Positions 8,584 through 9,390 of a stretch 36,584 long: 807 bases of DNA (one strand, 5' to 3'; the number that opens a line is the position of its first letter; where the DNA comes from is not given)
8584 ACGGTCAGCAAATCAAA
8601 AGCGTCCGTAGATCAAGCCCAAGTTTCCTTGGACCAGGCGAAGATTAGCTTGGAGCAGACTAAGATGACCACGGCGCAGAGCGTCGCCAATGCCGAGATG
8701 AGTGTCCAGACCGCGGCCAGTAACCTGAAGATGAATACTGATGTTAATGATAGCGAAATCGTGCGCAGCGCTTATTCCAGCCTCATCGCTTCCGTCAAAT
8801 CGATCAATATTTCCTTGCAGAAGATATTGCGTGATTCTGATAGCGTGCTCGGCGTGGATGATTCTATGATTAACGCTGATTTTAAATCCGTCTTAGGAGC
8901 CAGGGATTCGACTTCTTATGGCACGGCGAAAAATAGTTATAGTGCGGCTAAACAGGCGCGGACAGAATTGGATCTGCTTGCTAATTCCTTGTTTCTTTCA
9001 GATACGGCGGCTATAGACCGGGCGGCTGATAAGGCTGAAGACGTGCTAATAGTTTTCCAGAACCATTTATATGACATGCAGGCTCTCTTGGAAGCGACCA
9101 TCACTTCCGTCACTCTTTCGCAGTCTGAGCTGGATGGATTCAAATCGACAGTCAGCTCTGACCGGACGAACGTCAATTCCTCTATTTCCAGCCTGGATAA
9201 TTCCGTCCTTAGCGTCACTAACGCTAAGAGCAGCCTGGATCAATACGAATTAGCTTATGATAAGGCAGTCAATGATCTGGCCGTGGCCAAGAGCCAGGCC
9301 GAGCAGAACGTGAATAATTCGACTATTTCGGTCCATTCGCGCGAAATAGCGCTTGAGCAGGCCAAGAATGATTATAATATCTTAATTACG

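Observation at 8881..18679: Adaptors of two unrelated TolC-less pumps share an inserted helical domain: a possible built-in exit duct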

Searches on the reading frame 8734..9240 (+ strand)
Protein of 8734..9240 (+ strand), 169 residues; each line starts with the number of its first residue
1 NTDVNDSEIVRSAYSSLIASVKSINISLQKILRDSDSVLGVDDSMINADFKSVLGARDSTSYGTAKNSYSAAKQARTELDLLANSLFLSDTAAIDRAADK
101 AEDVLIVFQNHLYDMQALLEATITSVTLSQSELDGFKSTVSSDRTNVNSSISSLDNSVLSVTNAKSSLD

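Call 39: search_protein_representatives(alignment_id=A3)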
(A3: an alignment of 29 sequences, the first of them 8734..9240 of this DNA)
Query: 29 sequences, 169 profile positions. Proteins with E-value up to 0.001 (for the whole library): 672; up to 1e-10: 309; up to 1e-30: 20. The best 150 are listed.
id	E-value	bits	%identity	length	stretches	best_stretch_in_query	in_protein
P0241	2.7e-42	161.0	-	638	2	1-168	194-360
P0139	3.2e-42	160.7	-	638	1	1-168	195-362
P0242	3.0e-40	154.3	-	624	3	1-168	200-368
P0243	1.0e-38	149.3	-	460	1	1-166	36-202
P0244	1.3e-38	149.0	-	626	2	1-166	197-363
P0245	1.9e-35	138.7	-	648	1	1-168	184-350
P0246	3.4e-35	137.9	-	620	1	1-169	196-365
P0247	2.2e-34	135.3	-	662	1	1-168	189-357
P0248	8.6e-34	133.3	-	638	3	1-169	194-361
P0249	1.5e-33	132.5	-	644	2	1-168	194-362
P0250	5.9e-33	130.6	-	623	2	1-168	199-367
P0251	1.4e-32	129.4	-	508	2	1-169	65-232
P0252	3.9e-32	127.9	-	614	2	5-168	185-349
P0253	4.7e-32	127.7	-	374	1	1-168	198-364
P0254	6.5e-32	127.2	-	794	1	2-169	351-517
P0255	2.4e-31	125.4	-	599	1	5-167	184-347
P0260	2.2e-30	122.2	-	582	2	1-168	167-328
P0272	1.3e-27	113.2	-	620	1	5-167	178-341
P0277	3.7e-27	111.8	-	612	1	5-168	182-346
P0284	5.5e-26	107.9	-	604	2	5-168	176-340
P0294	8.8e-25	104.0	-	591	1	1-169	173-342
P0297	1.1e-24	103.7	-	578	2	7-167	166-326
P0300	1.4e-24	103.4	-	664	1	8-167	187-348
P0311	3.0e-23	99.0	-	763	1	7-165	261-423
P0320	7.1e-22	94.5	-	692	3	3-167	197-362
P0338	2.2e-20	89.7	-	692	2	1-168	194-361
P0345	5.4e-20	88.4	-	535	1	7-167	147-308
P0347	6.6e-20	88.1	-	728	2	3-169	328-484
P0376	2.9e-18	82.8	-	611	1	7-168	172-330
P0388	1.0e-17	81.0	-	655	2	8-167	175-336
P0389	1.1e-17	81.0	-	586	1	3-168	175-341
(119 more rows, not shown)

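Call 40: list_cluster_members(proteins=[P0254, P0311, P0347, P0389, P0388, P0345, P0376, P0260, P0297, P0300])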
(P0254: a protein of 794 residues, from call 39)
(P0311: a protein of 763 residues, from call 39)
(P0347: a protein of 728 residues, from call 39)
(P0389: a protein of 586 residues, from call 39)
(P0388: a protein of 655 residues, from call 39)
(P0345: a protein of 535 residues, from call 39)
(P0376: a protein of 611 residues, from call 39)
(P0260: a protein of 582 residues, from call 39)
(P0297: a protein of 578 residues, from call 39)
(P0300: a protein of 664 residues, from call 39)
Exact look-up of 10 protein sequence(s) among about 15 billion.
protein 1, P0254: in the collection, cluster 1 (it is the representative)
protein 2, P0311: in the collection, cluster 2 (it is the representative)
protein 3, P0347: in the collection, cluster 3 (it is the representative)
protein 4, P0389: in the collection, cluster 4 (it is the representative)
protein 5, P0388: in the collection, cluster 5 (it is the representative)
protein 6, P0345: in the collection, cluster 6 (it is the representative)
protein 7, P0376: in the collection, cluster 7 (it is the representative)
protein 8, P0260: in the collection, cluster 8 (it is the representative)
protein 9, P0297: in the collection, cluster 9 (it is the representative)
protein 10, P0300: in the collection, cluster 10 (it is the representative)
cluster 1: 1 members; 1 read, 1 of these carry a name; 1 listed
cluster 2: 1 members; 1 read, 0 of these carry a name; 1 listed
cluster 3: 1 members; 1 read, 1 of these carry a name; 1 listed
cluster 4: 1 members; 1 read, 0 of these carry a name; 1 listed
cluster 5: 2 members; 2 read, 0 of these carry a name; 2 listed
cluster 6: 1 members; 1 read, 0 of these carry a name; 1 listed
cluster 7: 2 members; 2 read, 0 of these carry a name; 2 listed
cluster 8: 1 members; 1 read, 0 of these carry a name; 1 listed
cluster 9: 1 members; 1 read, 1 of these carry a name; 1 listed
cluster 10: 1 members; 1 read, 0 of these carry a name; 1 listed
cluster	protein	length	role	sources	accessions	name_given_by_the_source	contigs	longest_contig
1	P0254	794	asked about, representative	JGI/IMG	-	RND family efflux transporter MFP subunit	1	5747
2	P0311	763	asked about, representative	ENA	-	-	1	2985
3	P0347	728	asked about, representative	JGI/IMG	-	RND family efflux transporter MFP subunit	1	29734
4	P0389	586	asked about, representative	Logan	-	-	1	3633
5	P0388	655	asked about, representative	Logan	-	-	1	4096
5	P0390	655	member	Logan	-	-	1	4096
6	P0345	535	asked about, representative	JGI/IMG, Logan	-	-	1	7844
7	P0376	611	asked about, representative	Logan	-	-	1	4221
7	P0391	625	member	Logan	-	-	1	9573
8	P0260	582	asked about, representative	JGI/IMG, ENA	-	-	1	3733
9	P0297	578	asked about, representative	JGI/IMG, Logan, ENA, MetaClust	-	\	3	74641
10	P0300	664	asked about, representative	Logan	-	-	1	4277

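Call 49: predict_structure(alignment_id=A3)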
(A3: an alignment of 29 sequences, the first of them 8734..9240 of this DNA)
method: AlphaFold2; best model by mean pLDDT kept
length: 169 residues; sequences in the alignment: 29
mean_pLDDT: 91.9   pTM: 0.87
mean pLDDT of the five models: 91.9, 91.8, 91.6, 90.9, 88.6
residues with pLDDT >= 90: 131; 70-90: 28; 50-70: 10; < 50: 0
segments of 3 or more residues with pLDDT < 50: none
pLDDT, mean of each block of 10 residues (from residue 1): 77 96 97 91 65 89 95 98 94 97 98 97 91 95 98 97 87
secondary structure, 60 per line:
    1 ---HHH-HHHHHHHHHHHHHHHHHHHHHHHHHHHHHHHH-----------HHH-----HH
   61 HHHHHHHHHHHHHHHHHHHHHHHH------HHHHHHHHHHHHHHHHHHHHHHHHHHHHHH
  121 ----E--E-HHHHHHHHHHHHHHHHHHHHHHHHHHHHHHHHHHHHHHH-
elements in order: H8-39 H59-84 H91-120 H130-168

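Call 51: fold_search(model_id=the predicted structure, library=pdb)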
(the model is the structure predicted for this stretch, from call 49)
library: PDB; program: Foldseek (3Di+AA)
matches with E <= 10: 502; with E <= 0.001: 0
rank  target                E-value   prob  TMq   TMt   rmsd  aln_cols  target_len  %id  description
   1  6z0c_C                1.2e-02  0.99  0.39  0.35   9.4       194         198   13  Structure of in silico modelled artificial Maquette-3 protein (released 2021-03-17)
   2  6z0c_B                2.1e-02  0.99  0.42  0.38   9.2       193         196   15  Structure of in silico modelled artificial Maquette-3 protein (released 2021-03-17)
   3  6z0c_A                2.5e-02  0.98  0.39  0.34   9.4       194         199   13  Structure of in silico modelled artificial Maquette-3 protein (released 2021-03-17)
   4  5vju                  2.8e-02  1.00  0.46  0.41   9.0       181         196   14  De Novo Photosynthetic Reaction Center Protein Variant Equipped with His-Tyr H-bond, Heme B, and Cd(II) ions (released 2018-04-25)
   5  6z0c_D                3.2e-02  0.98  0.41  0.38   9.3       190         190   16  Structure of in silico modelled artificial Maquette-3 protein (released 2021-03-17)
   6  5vtl                  3.2e-02  0.63  0.26  0.22  26.3       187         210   11  Structure of metacyclic invariant surface protein , Tb427.07.360, from Trypanosoma brucei. (released 2018-08-08)
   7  8d9p                  6.1e-02  0.96  0.41  0.37   9.0       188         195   15  De Novo Photosynthetic Reaction Center Protein Equipped with Heme B and Mn(II) cations (released 2022-09-28)
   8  8d9o                  6.1e-02  0.72  0.29  0.26  12.8       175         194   14  De Novo Photosynthetic Reaction Center Protein in Apo-State (released 2022-09-28)
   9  8r5s_E                7.4e-02  0.72  0.32  0.24  20.8       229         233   10  t113 - De-novo designed soluble homotetramer (released 2024-11-27)
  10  8r5s_G                7.8e-02  0.41  0.22  0.17  19.1       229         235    9  t113 - De-novo designed soluble homotetramer (released 2024-11-27)
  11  2y44                  9.9e-02  0.72  0.33  0.31  23.8       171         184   15  Crystal structure of GARP from Trypanosoma congolense (released 2011-03-30)
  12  5vjs                  1.3e-01  0.57  0.29  0.26  13.4       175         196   12  De Novo Photosynthetic Reaction Center Protein Equipped with Heme B, a synthetic Zn porphyrin, and Zn(II) cations (released 2018-04-25)
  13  8r5s_D                1.5e-01  0.28  0.22  0.17  16.0       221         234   10  t113 - De-novo designed soluble homotetramer (released 2024-11-27)
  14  5krw_MODEL_1_A        1.6e-01  0.66  0.31  0.33  10.4       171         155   10  Recognition and targeting mechanisms by chaperones in flagella assembly and operation (released 2016-08-17)
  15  1r0d_A                1.9e-01  0.77  0.37  0.34  16.3       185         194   12  HIP1R THATCH DOMAIN CORE (released 2004-07-06)
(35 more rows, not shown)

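Call 79: list_cluster_members(proteins=[P0245, P0247, P0252, P0255, P0272, P0277, P0284, P0294, P0320, P0338])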
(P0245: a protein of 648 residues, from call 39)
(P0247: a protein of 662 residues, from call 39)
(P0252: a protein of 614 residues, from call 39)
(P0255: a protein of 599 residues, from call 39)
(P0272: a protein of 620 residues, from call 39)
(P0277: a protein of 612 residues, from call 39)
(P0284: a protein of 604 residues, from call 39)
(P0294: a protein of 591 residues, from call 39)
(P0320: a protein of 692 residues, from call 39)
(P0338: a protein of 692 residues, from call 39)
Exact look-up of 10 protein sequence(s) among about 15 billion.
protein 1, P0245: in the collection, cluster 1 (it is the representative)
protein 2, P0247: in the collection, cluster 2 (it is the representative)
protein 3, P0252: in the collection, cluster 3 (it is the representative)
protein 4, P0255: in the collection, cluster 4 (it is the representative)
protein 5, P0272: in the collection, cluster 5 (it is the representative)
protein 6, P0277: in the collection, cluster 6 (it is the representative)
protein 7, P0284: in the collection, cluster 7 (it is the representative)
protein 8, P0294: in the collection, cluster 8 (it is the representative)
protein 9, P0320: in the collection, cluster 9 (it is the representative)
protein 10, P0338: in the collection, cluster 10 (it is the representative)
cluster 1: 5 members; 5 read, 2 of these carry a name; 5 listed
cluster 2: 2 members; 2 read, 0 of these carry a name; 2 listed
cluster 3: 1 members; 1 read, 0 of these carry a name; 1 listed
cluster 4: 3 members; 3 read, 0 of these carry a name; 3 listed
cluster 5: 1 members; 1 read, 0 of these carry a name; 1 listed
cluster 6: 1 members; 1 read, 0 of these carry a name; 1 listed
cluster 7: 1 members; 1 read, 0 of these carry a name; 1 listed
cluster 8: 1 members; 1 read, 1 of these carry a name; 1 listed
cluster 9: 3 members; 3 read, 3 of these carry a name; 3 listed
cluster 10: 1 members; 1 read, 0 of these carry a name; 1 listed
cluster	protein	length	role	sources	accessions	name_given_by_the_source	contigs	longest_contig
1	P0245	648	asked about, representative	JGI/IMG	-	-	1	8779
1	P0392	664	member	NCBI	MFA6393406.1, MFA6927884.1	MAG: HlyD family efflux transporter periplasmic adaptor subunit [Patescibacteria group ...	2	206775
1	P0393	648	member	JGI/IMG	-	multidrug efflux pump subunit AcrA (membrane-fusion protein)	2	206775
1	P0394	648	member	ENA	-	-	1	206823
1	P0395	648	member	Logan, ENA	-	-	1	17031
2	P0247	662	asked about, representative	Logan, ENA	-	-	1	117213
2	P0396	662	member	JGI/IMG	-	-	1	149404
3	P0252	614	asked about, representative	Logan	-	-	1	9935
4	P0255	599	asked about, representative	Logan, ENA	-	-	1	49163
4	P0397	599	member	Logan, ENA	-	-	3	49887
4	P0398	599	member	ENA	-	-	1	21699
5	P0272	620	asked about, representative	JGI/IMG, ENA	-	-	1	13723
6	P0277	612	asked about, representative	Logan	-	-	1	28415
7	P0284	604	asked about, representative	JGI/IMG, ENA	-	-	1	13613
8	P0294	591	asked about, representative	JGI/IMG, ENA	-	RND family efflux transporter MFP subunit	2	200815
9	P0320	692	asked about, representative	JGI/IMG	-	HlyD family secretion protein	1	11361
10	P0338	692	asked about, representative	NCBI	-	-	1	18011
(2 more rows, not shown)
